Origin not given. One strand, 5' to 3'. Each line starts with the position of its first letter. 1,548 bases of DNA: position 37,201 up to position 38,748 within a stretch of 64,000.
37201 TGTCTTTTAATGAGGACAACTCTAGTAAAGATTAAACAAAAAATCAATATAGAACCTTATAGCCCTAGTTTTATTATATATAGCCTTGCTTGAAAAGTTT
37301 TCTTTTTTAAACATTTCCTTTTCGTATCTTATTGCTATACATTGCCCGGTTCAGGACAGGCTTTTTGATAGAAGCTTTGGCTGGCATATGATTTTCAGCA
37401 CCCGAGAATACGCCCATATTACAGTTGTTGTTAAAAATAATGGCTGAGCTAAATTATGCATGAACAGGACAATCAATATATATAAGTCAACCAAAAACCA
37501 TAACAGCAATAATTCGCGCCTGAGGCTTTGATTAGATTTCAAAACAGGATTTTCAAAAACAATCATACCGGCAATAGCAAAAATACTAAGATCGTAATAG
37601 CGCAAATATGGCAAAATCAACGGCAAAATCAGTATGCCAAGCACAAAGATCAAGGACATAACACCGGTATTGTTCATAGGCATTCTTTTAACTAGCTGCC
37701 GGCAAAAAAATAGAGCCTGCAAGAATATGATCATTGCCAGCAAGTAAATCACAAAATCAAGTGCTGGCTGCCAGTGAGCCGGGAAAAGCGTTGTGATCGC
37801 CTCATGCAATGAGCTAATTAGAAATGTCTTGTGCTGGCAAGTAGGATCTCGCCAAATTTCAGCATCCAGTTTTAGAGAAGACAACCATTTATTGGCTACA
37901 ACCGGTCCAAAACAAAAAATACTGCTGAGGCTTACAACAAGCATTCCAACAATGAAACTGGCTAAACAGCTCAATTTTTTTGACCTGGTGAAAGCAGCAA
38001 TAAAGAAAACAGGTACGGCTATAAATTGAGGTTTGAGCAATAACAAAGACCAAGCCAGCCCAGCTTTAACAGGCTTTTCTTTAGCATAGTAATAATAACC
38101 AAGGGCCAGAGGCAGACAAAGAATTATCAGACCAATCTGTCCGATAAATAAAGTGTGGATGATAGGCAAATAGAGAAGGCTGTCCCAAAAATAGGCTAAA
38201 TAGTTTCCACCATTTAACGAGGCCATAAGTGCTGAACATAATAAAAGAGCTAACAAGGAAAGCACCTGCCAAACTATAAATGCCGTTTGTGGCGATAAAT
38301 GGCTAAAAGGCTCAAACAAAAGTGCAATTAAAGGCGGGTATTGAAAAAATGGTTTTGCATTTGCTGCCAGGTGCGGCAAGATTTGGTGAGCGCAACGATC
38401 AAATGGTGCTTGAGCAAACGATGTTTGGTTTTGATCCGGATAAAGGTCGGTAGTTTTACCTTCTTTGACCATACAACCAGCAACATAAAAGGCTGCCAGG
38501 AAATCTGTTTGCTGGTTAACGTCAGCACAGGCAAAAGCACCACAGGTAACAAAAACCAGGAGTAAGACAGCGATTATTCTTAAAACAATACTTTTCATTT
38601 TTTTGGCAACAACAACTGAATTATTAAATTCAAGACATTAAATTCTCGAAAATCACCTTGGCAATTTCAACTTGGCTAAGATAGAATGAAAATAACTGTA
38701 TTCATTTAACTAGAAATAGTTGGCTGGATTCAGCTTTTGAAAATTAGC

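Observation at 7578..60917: Dispersed GC-rich hairpin element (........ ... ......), mostly read through in frame inside protein-coding genes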

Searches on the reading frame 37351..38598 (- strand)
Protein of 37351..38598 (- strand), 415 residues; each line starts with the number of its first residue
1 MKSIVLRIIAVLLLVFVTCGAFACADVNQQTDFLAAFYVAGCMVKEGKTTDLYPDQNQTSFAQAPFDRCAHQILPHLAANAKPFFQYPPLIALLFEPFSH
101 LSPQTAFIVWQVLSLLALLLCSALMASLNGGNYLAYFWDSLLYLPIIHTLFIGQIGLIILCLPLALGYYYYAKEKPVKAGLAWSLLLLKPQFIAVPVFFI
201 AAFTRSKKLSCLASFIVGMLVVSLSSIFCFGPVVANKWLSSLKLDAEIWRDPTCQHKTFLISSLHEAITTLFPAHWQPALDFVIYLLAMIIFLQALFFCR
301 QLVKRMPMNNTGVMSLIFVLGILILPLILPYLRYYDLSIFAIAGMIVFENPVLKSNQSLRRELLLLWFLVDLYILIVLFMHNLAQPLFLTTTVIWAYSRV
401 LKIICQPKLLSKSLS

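Call 97: search_protein_families(library=pfam, proteins=[window:37351-38598:-], max_evalue=0.00001)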
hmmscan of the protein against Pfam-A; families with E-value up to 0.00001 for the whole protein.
window:37351-38598:- (415 aa): 1 family
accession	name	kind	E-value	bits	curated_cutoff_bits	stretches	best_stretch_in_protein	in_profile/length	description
PF09594.16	GT87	-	8.3e-19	68.7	25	1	85-326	1-237/237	Glycosyltransferase family 87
